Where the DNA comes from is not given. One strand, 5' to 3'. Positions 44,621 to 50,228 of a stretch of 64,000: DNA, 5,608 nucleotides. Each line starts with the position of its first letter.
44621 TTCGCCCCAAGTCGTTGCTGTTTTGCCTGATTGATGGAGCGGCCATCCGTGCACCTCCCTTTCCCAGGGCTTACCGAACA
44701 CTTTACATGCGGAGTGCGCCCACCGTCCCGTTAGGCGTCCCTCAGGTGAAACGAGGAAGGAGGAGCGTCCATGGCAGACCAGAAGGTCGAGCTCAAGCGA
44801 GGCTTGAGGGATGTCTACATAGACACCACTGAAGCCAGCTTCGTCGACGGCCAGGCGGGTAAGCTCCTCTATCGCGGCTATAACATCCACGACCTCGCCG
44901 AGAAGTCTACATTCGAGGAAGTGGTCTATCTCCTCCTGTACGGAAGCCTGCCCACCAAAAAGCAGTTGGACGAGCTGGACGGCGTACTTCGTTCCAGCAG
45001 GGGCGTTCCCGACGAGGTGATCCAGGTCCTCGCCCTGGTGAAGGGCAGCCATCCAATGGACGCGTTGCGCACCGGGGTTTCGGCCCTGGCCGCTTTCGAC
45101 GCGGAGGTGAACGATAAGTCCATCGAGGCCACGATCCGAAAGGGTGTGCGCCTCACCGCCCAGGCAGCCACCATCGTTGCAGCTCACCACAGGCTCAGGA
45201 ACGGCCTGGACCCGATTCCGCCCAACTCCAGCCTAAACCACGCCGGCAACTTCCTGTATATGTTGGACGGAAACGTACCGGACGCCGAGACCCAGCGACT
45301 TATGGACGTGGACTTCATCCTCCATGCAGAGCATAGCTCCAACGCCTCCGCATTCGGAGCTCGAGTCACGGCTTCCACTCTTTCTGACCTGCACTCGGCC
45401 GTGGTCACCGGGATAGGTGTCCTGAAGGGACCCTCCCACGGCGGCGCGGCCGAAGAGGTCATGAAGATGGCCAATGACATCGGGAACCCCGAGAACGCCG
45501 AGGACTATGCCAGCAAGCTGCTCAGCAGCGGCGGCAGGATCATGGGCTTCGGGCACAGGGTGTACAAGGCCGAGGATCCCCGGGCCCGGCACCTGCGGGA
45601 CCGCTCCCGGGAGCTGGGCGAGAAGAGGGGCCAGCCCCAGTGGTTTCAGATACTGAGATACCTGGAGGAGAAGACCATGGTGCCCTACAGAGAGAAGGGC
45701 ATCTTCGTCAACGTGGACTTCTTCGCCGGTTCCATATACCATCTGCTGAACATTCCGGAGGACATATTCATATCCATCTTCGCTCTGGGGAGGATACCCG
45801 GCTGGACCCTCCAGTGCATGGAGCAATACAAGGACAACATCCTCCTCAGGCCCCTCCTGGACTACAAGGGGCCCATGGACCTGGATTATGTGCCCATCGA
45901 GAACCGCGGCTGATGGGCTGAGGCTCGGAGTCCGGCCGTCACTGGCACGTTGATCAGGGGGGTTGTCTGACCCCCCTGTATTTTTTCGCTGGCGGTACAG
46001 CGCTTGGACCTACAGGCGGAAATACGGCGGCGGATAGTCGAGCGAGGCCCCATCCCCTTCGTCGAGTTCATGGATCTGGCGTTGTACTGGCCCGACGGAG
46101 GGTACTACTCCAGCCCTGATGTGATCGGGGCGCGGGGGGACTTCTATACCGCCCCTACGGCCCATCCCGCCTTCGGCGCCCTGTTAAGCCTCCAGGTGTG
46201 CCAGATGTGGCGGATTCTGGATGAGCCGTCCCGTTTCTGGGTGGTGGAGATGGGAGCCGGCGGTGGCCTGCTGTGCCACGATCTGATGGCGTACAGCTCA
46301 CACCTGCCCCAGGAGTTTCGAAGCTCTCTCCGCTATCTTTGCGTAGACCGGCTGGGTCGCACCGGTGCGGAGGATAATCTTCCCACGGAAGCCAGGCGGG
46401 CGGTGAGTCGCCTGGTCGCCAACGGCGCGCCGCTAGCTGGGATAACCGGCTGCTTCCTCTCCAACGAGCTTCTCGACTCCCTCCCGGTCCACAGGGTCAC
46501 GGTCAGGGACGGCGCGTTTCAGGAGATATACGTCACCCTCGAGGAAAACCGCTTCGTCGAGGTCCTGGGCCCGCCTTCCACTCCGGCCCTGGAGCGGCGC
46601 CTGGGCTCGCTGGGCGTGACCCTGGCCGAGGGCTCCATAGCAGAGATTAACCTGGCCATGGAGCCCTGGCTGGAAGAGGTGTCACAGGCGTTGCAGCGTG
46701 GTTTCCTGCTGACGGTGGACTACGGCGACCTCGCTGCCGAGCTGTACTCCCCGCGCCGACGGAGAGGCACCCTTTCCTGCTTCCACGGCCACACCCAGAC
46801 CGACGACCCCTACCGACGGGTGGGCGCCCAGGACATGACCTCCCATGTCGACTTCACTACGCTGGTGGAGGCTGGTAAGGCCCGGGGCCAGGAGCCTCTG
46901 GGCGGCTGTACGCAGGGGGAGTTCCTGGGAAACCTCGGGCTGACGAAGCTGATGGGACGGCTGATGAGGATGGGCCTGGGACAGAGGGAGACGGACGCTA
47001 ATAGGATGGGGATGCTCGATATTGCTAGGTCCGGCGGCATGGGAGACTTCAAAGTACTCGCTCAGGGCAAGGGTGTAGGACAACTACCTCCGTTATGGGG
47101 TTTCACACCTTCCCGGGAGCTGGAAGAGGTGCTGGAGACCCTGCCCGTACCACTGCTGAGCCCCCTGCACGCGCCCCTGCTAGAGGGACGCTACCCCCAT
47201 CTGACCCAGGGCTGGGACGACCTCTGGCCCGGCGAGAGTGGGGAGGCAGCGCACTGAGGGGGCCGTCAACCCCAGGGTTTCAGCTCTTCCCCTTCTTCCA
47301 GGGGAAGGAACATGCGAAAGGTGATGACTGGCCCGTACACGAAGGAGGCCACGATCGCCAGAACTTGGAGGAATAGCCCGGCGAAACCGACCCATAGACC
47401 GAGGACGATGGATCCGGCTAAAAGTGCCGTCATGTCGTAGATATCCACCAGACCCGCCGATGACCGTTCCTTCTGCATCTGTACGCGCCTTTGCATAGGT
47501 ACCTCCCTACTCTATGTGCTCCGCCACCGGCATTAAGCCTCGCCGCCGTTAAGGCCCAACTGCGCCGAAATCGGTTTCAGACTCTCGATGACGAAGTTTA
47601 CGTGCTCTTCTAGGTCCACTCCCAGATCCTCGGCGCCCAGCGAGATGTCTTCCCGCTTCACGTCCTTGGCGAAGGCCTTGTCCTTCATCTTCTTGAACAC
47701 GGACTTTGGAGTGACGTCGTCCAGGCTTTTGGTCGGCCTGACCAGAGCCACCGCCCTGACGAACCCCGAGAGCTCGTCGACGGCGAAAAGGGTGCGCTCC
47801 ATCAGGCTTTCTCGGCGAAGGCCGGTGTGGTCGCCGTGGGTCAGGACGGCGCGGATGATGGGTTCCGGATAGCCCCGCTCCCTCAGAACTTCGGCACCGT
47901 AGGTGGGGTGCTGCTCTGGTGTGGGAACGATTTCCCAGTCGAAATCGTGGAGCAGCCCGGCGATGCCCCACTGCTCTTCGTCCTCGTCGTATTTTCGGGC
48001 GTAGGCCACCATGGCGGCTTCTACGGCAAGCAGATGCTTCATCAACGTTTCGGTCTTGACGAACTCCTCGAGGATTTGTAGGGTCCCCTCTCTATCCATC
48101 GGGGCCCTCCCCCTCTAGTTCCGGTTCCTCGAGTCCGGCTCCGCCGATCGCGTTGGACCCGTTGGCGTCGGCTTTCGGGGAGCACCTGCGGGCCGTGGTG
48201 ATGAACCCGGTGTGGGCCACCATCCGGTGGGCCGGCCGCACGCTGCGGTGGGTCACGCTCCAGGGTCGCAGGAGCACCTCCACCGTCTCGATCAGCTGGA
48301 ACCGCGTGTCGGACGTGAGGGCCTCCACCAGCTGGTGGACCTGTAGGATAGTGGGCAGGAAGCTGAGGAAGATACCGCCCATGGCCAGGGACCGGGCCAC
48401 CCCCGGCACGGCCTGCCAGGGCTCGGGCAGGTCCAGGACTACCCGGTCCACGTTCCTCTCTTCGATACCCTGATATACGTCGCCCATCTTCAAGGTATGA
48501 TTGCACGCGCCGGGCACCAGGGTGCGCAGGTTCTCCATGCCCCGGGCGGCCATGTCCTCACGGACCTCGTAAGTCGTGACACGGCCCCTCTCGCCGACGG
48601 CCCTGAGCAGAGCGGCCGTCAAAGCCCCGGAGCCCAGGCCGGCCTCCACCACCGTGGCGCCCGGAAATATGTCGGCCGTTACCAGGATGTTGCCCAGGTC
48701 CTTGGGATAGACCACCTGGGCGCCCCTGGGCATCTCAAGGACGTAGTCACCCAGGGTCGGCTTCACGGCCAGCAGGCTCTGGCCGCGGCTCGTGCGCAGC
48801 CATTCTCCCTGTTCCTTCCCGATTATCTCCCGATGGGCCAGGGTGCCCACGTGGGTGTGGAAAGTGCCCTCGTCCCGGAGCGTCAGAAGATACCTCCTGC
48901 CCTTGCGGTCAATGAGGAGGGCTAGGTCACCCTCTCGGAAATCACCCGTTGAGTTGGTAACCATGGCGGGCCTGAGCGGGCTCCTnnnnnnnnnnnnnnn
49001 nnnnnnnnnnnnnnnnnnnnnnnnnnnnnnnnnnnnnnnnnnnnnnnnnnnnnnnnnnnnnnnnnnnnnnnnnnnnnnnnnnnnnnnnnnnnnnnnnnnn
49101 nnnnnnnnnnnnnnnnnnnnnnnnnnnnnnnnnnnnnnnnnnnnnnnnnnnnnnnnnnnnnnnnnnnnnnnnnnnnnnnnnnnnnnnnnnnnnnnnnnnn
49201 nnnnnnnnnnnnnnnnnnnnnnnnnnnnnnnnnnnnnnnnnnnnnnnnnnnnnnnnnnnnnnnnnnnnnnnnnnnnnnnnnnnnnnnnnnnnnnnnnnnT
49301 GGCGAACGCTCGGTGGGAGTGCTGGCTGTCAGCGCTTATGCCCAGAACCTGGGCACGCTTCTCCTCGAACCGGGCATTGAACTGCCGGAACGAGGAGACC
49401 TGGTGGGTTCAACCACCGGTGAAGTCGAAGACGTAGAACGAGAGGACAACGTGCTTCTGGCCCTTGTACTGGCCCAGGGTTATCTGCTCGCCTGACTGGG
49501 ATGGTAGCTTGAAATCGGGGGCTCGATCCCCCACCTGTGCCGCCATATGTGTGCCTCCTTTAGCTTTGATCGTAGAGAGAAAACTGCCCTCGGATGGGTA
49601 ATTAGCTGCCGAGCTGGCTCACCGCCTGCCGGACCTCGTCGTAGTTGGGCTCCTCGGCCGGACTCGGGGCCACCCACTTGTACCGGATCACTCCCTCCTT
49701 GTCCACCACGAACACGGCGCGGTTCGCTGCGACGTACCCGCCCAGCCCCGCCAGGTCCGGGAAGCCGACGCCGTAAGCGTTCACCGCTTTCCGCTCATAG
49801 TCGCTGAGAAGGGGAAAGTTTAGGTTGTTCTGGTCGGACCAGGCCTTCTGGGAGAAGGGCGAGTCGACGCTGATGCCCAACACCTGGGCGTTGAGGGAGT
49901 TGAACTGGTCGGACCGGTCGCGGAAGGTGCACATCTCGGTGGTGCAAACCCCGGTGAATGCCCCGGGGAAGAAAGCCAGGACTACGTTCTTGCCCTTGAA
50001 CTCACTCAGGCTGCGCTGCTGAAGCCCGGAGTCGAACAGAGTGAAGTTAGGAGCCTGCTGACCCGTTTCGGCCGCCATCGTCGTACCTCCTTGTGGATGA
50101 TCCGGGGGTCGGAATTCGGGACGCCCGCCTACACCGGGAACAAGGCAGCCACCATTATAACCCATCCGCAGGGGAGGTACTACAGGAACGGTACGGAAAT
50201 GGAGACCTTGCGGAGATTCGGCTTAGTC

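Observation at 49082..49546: Candidate selenocysteine-containing peroxiredoxin: TGA at the peroxidatic Cys plus a SECIS-like hairpin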

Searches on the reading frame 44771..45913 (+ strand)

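Call 50: search_protein_families(library=pfam, proteins=[window:44771-45913:+], max_evalue=0.00001)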
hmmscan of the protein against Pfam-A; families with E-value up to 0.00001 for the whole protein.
window:44771-45913:+ (380 aa): 1 family
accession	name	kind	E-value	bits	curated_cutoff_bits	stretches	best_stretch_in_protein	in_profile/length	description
PF00285.26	Citrate_synt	-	9.5e-121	403.6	27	1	11-361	1-356/357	Citrate synthase, C-terminal domain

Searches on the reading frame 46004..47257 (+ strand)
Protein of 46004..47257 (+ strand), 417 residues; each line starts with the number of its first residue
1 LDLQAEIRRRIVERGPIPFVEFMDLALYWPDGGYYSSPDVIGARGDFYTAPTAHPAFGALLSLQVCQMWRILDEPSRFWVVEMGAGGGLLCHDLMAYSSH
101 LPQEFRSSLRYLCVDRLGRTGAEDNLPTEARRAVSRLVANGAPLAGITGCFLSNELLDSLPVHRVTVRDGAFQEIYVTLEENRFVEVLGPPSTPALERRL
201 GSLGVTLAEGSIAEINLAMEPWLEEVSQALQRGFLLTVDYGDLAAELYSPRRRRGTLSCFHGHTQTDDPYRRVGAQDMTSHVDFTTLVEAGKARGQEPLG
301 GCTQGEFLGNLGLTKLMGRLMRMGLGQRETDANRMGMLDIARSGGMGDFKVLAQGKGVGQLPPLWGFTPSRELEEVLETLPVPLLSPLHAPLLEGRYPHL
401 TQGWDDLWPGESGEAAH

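Call 50: search_protein_families(library=pfam, proteins=[window:46004-47257:+], max_evalue=0.00001)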
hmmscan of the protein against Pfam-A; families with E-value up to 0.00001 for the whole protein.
window:46004-47257:+ (417 aa): 1 family
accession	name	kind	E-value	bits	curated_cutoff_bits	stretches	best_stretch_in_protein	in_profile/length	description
PF02636.23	Methyltransf_28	-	8.5e-51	173.2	23.3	1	60-299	1-246/249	Putative S-adenosyl-L-methionine-dependent methyltransferase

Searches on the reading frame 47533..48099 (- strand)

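Call 50: search_protein_families(library=pfam, proteins=[window:47533-48099:-], max_evalue=0.00001)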
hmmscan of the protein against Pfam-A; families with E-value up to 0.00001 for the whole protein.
window:47533-48099:- (188 aa): 1 family
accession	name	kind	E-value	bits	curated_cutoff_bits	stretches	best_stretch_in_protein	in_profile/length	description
PF01966.28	HD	-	3.3e-09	37.5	22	1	21-109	3-112/116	HD domain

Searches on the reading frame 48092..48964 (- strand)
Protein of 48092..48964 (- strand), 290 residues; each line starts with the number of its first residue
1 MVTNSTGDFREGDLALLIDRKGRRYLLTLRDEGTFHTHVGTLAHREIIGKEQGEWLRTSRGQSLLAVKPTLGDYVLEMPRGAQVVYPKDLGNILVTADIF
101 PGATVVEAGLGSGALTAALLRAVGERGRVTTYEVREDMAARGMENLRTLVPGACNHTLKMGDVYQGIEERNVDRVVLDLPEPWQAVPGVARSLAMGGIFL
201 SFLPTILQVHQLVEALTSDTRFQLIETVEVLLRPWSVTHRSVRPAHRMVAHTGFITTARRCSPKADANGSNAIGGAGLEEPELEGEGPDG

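Call 50: search_protein_families(library=pfam, proteins=[window:48092-48964:-], max_evalue=0.00001)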
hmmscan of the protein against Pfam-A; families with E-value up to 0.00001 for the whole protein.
window:48092-48964:- (290 aa): 4 families
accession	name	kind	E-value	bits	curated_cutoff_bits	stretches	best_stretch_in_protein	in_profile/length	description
PF08704.16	GCD14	-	7.9e-30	104.8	26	1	69-242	8-184/247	tRNA methyltransferase complex GCD14 subunit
PF14801.12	TrmI-like_N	-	2.5e-15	56.6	24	1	7-53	1-47/50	TrmI-like N-terminal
PF01135.25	PCMT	-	3.8e-07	30.5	20.3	1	74-170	46-140/210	Protein-L-isoaspartate(D-aspartate) O-methyltransferase (PCMT)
PF21985.2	TR61B_FKBP-like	-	3.1e-06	27.4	27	1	24-61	18-55/55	TR61B FKBP-like domain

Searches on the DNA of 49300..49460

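Call 49: search_rna_families(source=window, start=49300, end=49460, threshold=evalue, max_evalue=10, show_alignments=2)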
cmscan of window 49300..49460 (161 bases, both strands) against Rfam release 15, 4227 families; matches with E-value up to 10: 0.
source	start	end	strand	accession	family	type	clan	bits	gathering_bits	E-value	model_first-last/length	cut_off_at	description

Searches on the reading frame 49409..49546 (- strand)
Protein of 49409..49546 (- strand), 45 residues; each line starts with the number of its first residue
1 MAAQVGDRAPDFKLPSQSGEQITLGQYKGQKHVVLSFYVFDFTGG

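Call 65: find_encoding_contigs(protein=window:49409-49546:-, flank=2000, max_places=3)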
Protein window:49409-49546:- (45 aa): no gene with exactly this product is on record in the collection.

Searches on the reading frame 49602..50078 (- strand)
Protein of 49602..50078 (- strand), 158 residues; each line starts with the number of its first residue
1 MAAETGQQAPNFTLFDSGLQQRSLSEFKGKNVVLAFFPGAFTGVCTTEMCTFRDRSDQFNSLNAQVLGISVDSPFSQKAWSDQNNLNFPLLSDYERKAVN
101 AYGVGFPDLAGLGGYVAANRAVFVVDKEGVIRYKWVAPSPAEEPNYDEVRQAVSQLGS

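Call 7: search_protein_families(library=pfam, proteins=[window:49605-50078:-])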
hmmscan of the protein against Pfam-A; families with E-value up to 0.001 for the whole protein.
seq(158 aa): 3 families
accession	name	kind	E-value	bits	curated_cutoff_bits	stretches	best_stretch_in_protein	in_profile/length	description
PF00578.27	AhpC-TSA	-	1.9e-40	138.1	26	1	6-133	2-123/124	AhpC/TSA family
PF08534.16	Redoxin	-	5.5e-31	107.8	26.6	1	5-149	2-147/148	Redoxin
PF13911.12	AhpC-TSA_2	-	5.5e-05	23.9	27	0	53-105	3-55/114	AhpC/TSA antioxidant enzyme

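Call 31: search_protein_families(library=ncbifam, proteins=[window:49605-50078:-], max_evalue=0.001)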
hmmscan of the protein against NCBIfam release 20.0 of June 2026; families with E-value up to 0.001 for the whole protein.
seq(158 aa): 14 families
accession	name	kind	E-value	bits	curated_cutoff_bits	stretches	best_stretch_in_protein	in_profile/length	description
NF001808.0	PRK00522.1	equivalog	1.6e-26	92.7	123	1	4-153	19-165/167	thiol peroxidase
NF006960.0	PRK09437.1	equivalog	1.8e-25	89.6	140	1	4-132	5-133/156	thioredoxin-dependent thiol peroxidase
NF040737.1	peroxi_PrxU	equivalog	7.1e-24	84.8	270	1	3-137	36-174/233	thioredoxin-dependent peroxiredoxin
NF009668.0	PRK13189.1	equivalog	2.8e-23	82.3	211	1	4-156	11-163/224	peroxiredoxin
NF053650.1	PerredPrxQDein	equivalog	6e-20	71.7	260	1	10-137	2-128/148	thioredoxin-dependent peroxiredoxin PrxQ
NF045827.1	perox_SUH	exception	9.6e-19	67.4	298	1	4-155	19-167/178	thiol peroxidase Prx-SUH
NF009669.0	PRK13190.1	equivalog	1.2e-18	67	261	1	2-149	2-147/203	putative peroxiredoxin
TIGR03137.1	AhpC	equivalog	7.4e-18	65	272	1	23-133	25-133/187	alkyl hydroperoxide reductase subunit C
NF010122.0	PRK13599.1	equivalog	9.2e-17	61.2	456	1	21-154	25-158/220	peroxiredoxin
NF009670.0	PRK13191.1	equivalog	4.8e-16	58.9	374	1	23-153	27-157/215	putative peroxiredoxin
NF011576.0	PRK15000.1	subfamily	1.8e-14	53.9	301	1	28-153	33-158/200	peroxiredoxin C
NF002854.0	PRK03147.1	subfamily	1.1e-13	51.4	170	1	3-105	36-138/176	thiol-disulfide oxidoreductase ResA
NF040769.1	SelL_rel_redox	subfamily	1.6e-10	40.9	120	1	8-104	2-100/173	SelL-related redox protein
NF047696.1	ThlDiSintTplARhiz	equivalog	0.00029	20.7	230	1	2-91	70-158/219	thiol:disulfide interchange protein TlpA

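Call 66: find_encoding_contigs(protein=window:49602-50078:-, flank=2500, max_places=3)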
Protein window:49602-50078:- (158 aa): no gene with exactly this product is on record in the collection.
